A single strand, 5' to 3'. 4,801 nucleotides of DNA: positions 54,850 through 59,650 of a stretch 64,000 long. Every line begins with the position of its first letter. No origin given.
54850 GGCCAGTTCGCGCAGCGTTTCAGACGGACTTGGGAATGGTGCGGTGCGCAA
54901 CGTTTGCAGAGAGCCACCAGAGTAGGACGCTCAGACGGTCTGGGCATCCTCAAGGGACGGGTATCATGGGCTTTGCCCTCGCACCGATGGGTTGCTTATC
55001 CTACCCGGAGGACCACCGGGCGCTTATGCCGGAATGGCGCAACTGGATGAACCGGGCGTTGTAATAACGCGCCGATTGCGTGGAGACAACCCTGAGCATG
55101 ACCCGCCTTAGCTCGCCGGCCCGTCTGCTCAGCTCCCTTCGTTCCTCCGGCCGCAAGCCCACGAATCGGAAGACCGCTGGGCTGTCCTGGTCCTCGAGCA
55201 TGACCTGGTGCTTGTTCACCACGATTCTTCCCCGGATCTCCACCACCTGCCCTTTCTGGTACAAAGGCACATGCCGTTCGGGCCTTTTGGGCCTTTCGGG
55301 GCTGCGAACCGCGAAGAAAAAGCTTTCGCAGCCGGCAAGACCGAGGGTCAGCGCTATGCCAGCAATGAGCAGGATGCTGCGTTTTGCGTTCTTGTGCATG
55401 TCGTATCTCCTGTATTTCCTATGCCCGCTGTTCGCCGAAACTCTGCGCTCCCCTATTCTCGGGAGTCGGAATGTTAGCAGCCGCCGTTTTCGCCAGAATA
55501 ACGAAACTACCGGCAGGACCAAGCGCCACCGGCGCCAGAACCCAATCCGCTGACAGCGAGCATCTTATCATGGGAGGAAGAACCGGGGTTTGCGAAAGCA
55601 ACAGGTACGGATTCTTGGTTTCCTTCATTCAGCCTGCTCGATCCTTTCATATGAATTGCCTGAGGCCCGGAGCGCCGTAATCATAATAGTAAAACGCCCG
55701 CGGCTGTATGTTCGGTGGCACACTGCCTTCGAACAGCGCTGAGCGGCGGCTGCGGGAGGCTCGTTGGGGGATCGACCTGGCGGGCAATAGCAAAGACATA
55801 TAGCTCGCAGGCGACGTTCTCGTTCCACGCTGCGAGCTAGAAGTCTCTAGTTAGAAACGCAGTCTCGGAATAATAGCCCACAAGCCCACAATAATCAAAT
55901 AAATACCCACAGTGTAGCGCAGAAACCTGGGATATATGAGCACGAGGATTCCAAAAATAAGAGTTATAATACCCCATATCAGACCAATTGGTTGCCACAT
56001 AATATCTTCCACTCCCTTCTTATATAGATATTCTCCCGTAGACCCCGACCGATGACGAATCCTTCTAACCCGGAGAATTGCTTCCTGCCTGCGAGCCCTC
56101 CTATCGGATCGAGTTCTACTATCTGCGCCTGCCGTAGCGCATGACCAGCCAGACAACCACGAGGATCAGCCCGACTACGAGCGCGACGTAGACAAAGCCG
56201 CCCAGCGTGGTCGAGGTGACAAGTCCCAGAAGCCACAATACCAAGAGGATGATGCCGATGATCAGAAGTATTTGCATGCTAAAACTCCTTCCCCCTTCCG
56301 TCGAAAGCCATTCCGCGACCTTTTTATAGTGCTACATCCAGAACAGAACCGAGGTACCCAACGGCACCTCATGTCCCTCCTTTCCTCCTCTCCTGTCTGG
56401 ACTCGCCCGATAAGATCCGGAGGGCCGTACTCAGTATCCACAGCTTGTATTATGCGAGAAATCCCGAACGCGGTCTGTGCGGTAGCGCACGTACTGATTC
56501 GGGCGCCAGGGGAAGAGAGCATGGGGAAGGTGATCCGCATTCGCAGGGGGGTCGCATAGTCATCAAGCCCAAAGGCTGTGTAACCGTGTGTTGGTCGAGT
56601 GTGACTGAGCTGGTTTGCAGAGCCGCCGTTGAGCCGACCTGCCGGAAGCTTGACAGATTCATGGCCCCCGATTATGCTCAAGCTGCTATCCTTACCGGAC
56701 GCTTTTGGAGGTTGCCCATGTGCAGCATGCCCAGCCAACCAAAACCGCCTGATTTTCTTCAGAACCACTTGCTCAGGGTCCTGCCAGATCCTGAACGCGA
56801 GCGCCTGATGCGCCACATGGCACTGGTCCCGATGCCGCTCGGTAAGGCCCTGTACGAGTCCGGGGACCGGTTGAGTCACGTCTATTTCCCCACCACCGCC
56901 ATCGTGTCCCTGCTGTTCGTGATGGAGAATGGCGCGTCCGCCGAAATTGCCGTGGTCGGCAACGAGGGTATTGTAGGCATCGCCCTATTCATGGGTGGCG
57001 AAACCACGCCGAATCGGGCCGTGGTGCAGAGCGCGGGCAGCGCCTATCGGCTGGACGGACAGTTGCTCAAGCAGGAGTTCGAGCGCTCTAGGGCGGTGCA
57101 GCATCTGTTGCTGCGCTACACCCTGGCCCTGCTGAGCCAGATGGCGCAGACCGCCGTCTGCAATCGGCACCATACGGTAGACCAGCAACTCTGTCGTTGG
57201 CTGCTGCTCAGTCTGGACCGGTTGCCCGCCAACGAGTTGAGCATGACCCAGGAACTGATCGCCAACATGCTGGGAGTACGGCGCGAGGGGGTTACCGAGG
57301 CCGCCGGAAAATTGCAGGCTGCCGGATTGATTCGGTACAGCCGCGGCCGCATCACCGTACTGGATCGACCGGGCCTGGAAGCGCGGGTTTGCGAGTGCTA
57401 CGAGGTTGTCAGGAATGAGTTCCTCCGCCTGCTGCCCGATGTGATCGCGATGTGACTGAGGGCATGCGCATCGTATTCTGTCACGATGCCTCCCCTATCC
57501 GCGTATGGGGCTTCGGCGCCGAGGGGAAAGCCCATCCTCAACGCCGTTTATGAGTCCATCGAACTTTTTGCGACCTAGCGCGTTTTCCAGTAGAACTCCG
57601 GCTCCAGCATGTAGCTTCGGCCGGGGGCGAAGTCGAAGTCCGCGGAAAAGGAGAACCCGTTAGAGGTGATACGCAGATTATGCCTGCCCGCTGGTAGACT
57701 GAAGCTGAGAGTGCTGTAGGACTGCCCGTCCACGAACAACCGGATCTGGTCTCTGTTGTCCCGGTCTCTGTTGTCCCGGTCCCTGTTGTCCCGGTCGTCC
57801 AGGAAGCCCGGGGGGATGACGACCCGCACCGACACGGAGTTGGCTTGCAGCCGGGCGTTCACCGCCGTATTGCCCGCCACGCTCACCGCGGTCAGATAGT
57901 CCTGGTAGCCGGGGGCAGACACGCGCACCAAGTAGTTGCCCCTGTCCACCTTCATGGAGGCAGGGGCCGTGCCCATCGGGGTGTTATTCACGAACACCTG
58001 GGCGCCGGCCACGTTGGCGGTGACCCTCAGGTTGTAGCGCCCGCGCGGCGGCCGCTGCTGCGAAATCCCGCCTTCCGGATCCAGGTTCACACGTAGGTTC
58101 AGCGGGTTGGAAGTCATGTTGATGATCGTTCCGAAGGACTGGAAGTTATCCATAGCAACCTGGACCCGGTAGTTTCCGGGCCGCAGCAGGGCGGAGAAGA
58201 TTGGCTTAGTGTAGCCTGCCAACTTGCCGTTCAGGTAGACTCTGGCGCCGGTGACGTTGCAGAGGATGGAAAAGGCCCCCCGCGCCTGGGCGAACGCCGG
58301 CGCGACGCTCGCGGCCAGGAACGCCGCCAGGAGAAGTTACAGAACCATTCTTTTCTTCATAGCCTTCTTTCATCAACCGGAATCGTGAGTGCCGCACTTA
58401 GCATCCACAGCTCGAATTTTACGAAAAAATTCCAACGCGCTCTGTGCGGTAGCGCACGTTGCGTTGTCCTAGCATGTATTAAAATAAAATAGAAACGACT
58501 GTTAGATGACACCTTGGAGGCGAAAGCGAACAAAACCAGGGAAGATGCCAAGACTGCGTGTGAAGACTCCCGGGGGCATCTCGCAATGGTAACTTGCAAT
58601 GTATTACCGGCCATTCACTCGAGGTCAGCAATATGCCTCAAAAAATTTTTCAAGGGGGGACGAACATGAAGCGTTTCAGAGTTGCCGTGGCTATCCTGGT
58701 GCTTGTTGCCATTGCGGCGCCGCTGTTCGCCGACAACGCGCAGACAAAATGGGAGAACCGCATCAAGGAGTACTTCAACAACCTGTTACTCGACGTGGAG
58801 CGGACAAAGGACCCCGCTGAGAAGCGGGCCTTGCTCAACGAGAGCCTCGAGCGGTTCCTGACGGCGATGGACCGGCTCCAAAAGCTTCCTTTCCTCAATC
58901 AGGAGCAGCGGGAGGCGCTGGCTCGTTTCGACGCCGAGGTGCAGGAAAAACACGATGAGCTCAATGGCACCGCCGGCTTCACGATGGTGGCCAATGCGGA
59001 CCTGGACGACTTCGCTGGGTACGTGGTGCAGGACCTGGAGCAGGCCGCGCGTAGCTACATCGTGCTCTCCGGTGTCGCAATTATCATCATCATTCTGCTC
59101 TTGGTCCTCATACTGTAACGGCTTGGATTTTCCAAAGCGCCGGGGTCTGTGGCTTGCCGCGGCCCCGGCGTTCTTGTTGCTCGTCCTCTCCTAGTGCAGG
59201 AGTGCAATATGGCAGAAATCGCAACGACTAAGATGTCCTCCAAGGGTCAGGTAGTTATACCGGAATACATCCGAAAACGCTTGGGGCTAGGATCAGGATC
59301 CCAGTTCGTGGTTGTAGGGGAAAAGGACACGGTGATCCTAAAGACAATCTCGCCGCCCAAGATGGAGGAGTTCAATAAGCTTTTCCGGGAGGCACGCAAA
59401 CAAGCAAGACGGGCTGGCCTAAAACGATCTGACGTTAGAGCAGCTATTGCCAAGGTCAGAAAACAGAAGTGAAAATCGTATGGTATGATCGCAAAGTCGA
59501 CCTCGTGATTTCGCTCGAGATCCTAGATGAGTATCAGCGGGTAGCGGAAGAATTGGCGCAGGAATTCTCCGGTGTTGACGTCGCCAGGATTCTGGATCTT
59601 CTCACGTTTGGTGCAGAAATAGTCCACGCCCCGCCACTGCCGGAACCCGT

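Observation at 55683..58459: Mini-regulon: duplicated class-II promoters with a new Crp-type operator around a Crp/Fnr gene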

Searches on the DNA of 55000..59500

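Call 29: search_rna_families(source=window, start=55000, end=59500, threshold=evalue, max_evalue=1)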
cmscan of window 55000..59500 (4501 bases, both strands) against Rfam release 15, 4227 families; matches with E-value up to 1: 1.
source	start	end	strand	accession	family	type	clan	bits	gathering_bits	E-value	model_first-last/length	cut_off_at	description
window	57047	57161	+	RF02876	AS-pc02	Gene; antisense;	-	16.9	40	0.6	1-185/185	no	Antisense to pHK01_099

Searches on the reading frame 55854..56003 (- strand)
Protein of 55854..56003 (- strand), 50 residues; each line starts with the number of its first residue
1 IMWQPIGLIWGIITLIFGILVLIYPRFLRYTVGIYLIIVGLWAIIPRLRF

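Call 6: search_protein_families(library=pfam, proteins=[window:55854-56003:-], max_evalue=0.01)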
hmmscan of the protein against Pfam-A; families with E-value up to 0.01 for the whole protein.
window:55854-56003:- (50 aa): 2 families
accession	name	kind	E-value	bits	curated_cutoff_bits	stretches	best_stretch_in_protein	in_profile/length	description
PF11295.13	DUF3096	-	4.3e-09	36.3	23.3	1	12-43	2-33/37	Protein of unknown function (DUF3096)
PF18169.6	SLATT_6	-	0.0023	18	27.1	1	10-45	38-73/176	SMODS and SLOG-associating 2TM effector domain 6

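Call 7: search_protein_families(library=ncbifam, proteins=[window:55854-56003:-], max_evalue=0.01)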
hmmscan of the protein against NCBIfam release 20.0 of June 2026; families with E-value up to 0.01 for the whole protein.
window:55854-56003:- (50 aa): 0 families

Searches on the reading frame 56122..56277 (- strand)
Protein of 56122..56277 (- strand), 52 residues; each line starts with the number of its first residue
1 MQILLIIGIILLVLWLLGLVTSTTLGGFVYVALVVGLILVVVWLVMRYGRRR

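Call 6: search_protein_families(library=pfam, proteins=[window:56122-56277:-], max_evalue=0.01)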
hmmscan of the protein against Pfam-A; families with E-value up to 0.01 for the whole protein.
window:56122-56277:- (52 aa): 1 family
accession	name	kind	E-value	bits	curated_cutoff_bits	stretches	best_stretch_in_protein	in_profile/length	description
PF18919.5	DUF5670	-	7.6e-07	29.5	23.5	1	3-45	1-42/43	Family of unknown function (DUF5670)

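Call 7: search_protein_families(library=ncbifam, proteins=[window:56122-56277:-], max_evalue=0.01)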
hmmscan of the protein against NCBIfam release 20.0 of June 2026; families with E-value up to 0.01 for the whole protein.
window:56122-56277:- (52 aa): 1 family
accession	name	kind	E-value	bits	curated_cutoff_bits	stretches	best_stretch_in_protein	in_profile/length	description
NF033488.1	lmo0937_fam_TM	equivalog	0.00018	21.5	30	1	4-45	1-41/43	lmo0937 family membrane protein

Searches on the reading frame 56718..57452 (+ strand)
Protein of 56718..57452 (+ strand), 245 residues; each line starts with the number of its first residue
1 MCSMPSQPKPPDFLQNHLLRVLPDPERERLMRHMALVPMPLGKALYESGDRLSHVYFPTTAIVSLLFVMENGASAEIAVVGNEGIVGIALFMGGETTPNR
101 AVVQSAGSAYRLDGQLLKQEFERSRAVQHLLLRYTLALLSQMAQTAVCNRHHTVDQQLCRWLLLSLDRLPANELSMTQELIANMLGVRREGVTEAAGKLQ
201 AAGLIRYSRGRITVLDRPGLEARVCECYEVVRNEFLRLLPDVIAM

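Call 6: search_protein_families(library=pfam, proteins=[window:56718-57452:+], max_evalue=0.01)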
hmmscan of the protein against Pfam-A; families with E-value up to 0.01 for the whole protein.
window:56718-57452:+ (245 aa): 3 families
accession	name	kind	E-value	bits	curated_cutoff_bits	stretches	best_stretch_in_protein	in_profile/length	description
PF13545.12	HTH_Crp_2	-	2.4e-16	59.9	27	1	156-222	1-69/70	Crp-like helix-turn-helix domain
PF00027.35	cNMP_binding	-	1.1e-08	35.4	27.5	1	41-123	6-88/89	Cyclic nucleotide-binding domain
PF12802.13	MarR_2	-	0.00081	19.9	27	1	162-207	10-52/61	MarR family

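Call 7: search_protein_families(library=ncbifam, proteins=[window:56718-57452:+], max_evalue=0.01)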
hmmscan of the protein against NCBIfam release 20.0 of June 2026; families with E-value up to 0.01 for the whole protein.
window:56718-57452:+ (245 aa): 1 family
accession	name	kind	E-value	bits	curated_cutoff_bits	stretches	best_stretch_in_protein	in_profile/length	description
TIGR03697.1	NtcA_cyano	equivalog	2.8e-06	27.3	244.95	1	42-218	1-186/193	global nitrogen regulator NtcA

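Call 11: find_homologous_proteins(query=window:56718-57452:+)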
Query window:56718-57452:+ (245 aa): 8000 proteins with E <= 0.001 among 8000 candidates; the best 120 are listed.
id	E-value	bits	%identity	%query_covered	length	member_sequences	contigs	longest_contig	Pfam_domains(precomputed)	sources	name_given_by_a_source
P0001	2.7e-141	487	92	100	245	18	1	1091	PF13545.13,PF00027.36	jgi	-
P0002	1.4e-139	481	89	100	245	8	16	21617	PF13545.13,PF00027.36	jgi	jgi:CRP-like cAMP-binding protein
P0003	3.6e-131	454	84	100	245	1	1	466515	PF13545.13,PF00027.36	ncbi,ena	-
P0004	6.5e-130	450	84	100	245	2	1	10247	PF13545.13,PF00027.36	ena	-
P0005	1.4e-129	448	85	94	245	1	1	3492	PF13545.13,PF00027.36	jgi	jgi:CRP-like cAMP-binding protein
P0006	2.0e-129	448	85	93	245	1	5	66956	PF13545.13,PF00027.36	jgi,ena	-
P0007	5.3e-129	447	84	100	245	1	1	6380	PF13545.13,PF00027.36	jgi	jgi:CRP-like cAMP-binding protein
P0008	1.8e-128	445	83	100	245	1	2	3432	PF13545.13,PF00027.36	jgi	jgi:CRP-like cAMP-binding protein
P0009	2.3e-128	445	84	93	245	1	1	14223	PF13545.13,PF00027.36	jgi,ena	-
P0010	3.1e-128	444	85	97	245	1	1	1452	PF13545.13,PF00027.36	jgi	-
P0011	4.3e-128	444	84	93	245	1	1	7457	PF13545.13,PF00027.36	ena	-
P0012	5.6e-128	443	85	92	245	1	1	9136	PF13545.13,PF00027.36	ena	-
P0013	7.3e-128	443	84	100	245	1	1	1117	PF13545.13,PF00027.36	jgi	jgi:CRP-like cAMP-binding protein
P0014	1.7e-127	442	86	96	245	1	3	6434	PF13545.13,PF00027.36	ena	-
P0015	4.9e-127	440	84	100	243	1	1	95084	PF13545.13,PF00027.36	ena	-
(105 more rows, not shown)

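Call 12: find_related_loci(query=window:56718-57452:+, collection=genome_contigs, flank=4000)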
Query window:56718-57452:+ (245 aa) in genome_contigs; peptide patterns used: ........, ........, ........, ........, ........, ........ (x = any residue, [..] = any of these).
600 stretches matched a pattern (row limit reached: there are more); 586 encode a relative of the query (tblastn E <= 1e-3); the best 80 are kept; 80 distinct loci.
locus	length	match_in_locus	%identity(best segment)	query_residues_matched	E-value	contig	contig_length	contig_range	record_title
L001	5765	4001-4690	83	15-244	5e-129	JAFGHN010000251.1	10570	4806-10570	MAG: Spirochaetales bacterium isolate Zod_Metabat.1463 k87_5884265, whole genome shotgun sequence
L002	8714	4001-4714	81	1-241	4e-128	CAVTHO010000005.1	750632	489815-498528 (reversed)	MAG: uncultured Spirochaetota bacterium isolate MFD05942.bin.2.325 genome assembly, contig: contig_28352, whole genome s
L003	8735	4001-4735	79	1-245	2e-127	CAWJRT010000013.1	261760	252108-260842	MAG: uncultured Spirochaetota bacterium isolate MFD01476.bin.2.154 genome assembly, contig: contig_19297, whole genome s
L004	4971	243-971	79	3-245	7e-126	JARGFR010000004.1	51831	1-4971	MAG: Spirochaetaceae bacterium isolate C14-11 NODE_4_length_51831_cov_3.790123, whole genome shotgun sequence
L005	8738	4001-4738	78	1-241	2e-124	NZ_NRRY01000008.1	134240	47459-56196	Lamprobacter modestohalophilus strain DSM 25653 scaffold0008, whole genome shotgun sequence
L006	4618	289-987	79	12-244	2e-124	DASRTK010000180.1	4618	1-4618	MAG TPA_asm: Rudaea sp. isolate SMAG_U6995 k141_180412, whole genome shotgun sequence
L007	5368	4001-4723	79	4-244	3e-123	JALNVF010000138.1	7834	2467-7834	MAG: Treponema sp. isolate SO_2016_CLC_T1 bin 29 scaffold12250_PH3_Jul14_2016, whole genome shotgun sequence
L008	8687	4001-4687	79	15-243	5e-122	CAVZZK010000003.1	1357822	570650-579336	MAG: uncultured proteobacterium isolate MFD05684.bin.1.80 genome assembly, contig: contig_46076, whole genome shotgun se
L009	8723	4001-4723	77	1-241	5e-121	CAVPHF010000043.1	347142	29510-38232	MAG: uncultured Gammaproteobacteria bacterium isolate MFD09964.bin.2.260 genome assembly, contig: contig_8356, whole gen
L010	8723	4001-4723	76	4-244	6e-121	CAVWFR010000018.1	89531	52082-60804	MAG: uncultured beta proteobacterium isolate MFD00962.bin.1.94 genome assembly, contig: contig_211663, whole genome shot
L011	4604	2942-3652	77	3-242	2e-121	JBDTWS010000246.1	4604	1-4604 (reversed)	MAG: Betaproteobacteria bacterium isolate cluster3_bin.98 NODE_109722_length_4604_cov_6.637063, whole genome shotgun seq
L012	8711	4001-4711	76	3-242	5e-120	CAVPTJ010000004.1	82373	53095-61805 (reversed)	MAG: uncultured Gammaproteobacteria bacterium isolate MFD09671.bin.2.125 genome assembly, contig: contig_20868, whole ge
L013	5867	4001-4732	80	1-244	5e-120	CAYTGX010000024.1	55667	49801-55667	MAG TPA_asm: uncultured Spirochaetaceae bacterium isolate binchicken_co54_275 genome assembly, contig: NODE_962_length_5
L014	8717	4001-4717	76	3-244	4e-120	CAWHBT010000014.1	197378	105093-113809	MAG: uncultured beta proteobacterium isolate MFD00962.bin.2.166 genome assembly, contig: contig_51496, whole genome shot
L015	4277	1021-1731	77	6-242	2e-120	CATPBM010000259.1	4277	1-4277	MAG: uncultured Steroidobacteraceae bacterium isolate S90_Bin_6 genome assembly, contig: S90_000000021756, whole genome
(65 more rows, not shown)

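Call 27: search_solved_structures(query=window:56718-57452:+, max_evalue=0.001, show_alignments=3)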
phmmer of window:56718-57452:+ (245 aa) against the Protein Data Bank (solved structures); distinct sequences matched with E-value up to 0.001: 5.
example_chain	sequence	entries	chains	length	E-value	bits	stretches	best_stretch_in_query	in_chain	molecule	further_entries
3dv8_A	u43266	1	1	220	5.4e-08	35.9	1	153-221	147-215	transcriptional regulator, Crp/Fnr family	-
4cyd_A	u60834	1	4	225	6.2e-05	25.9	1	28-221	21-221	PROBABLE TRANSCRIPTION REGULATOR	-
4byy_A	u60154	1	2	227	6.4e-05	25.9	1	28-221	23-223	TRANSCRIPTIONAL REGULATOR, CRP/FNR FAMILY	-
3r6s_A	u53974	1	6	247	8.4e-05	25.5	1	28-221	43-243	transcription regulator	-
2xgx_A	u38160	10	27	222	0.00011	25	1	39-219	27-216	GLOBAL NITROGEN REGULATOR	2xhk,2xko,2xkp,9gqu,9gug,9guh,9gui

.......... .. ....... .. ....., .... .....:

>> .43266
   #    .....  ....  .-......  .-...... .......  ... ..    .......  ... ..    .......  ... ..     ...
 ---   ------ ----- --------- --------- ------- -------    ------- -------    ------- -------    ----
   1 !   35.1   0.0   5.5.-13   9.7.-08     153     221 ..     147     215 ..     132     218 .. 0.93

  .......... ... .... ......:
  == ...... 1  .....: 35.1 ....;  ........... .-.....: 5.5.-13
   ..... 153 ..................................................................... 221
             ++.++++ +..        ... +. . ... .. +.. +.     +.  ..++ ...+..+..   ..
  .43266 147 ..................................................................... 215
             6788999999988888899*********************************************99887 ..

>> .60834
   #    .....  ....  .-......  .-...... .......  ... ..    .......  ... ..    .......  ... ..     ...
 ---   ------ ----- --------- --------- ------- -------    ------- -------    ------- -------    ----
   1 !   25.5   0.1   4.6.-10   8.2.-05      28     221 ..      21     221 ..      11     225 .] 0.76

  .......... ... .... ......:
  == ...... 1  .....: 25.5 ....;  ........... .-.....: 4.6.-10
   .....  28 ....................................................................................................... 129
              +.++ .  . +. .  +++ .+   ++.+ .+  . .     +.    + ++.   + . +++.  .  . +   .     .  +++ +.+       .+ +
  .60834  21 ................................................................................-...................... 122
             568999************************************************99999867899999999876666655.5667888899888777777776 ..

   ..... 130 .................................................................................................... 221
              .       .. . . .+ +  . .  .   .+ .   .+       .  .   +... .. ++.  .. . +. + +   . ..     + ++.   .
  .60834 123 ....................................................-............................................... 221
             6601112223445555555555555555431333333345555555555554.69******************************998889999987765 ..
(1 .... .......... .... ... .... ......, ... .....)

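Call 63: predict_structure(alignment_id=A1)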
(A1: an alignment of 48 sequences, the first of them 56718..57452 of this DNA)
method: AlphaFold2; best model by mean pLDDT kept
length: 245 residues; sequences in the alignment: 48
mean_pLDDT: 89.5   pTM: 0.86
mean pLDDT of the five models: 89.5, 89.2, 89.0, 87.8, 86.8
residues with pLDDT >= 90: 161; 70-90: 76; 50-70: 7; < 50: 1
segments of 3 or more residues with pLDDT < 50: none
pLDDT, mean of each block of 10 residues (from residue 1): 63 94 95 96 87 93 89 86 91 79 93 95 94 95 92 94 90 79 82 92 92 94 96 94 76
secondary structure, 60 per line:
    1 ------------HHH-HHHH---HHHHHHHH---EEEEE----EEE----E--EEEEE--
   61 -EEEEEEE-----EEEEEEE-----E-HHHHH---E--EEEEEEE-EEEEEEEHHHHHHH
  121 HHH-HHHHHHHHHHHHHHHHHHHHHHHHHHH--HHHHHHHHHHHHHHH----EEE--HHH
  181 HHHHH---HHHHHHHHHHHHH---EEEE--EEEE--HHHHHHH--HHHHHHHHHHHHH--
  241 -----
elements in order: H17-20 H24-31 E35-39 E44-46 E54-58 E62-68 E74-80 H88-92 E99-105 E107-113 H114-123 H125-151 H154-168 E173-175 H178-185 H189-201 E205-208 E211-214 H217-223 H226-238

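Call 67: fold_search(model_id=the predicted structure, library=pdb)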
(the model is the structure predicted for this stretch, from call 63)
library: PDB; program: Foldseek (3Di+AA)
matches with E <= 10: 1743; with E <= 0.001: 496
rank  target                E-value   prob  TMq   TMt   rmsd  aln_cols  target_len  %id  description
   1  4cyd_A                1.5e-13  1.00  0.73  0.79   3.2       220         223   20  GlxR bound to cAMP (released 2014-12-17)
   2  4a2u_H                2.1e-13  1.00  0.74  0.79   3.1       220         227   18  CRP(CAP) from Myco. Tuberculosis, with cAMP (released 2012-10-10)
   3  4byy_A                3.8e-13  1.00  0.68  0.73   4.0       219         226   20  Apo GlxR (released 2014-07-30)
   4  4a2u_F                5.1e-13  1.00  0.73  0.78   3.5       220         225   18  CRP(CAP) from Myco. Tuberculosis, with cAMP (released 2012-10-10)
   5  3d0s_A                7.2e-13  1.00  0.72  0.78   3.6       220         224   18  cAMP receptor protein from m.tuberculosis, cAMP-free form (released 2009-02-03)
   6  9qly                  7.6e-13  1.00  0.73  0.77   3.1       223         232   17  Crystal structure of holo-D130A-FNR of A. fischeri (released 2026-04-08)
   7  3mzh_A                8.1e-13  1.00  0.74  0.79   3.1       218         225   18  Crystal structure of cAMP receptor protein from mycobacterium tuberculosis in complex with cAMP and its DNA binding el (released 2011-06-08)
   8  8qto                  9.1e-13  1.00  0.74  0.77   3.1       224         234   18  CRYSTAL STRUCTURE OF HOLO-L28H-FNR OF A. FISCHERI (released 2023-11-29)
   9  3i54_D                9.6e-13  1.00  0.72  0.77   3.6       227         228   18  Crystal structure of MtbCRP in complex with cAMP (released 2009-09-08)
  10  3r6s_A                1.1e-12  1.00  0.71  0.77   3.5       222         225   20  Crystal structure of GlxR transcription factor from Corynebacterium glutamicum with cAMP (released 2012-03-28)
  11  3i54_A                1.2e-12  1.00  0.70  0.76   3.6       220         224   18  Crystal structure of MtbCRP in complex with cAMP (released 2009-09-08)
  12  9qmc                  1.6e-12  1.00  0.73  0.76   3.1       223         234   17  Crystal structure of holo-S24F-FNR of A. fischeri (released 2026-04-08)
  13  3r6s_C                1.8e-12  1.00  0.72  0.78   3.5       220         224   20  Crystal structure of GlxR transcription factor from Corynebacterium glutamicum with cAMP (released 2012-03-28)
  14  3dv8                  2.0e-12  1.00  0.64  0.72   4.4       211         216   18  Crystal structure of a putative transcriptional regulator of the crp/fnr family (eubrec_1222) from eubacterium rectale a (released 2008-08-05)
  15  3iwz_A                3.1e-12  1.00  0.64  0.73   3.5       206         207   18  The c-di-GMP Responsive Global Regulator CLP Links Cell-Cell Signaling to Virulence Gene Expression in Xanthomonas cam (released 2009-12-15)
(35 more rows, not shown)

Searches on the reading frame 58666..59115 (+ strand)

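Call 6: search_protein_families(library=pfam, proteins=[window:58666-59115:+], max_evalue=0.01)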
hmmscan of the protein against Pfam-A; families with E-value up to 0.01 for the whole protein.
window:58666-59115:+ (150 aa): 1 family
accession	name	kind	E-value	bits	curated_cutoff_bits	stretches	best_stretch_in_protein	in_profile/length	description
PF05227.19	CHASE3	-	0.0051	17.2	28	1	58-127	45-112/138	CHASE3 domain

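Call 7: search_protein_families(library=ncbifam, proteins=[window:58666-59115:+], max_evalue=0.01)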
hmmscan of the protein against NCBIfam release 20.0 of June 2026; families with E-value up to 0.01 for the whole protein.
window:58666-59115:+ (150 aa): 0 families
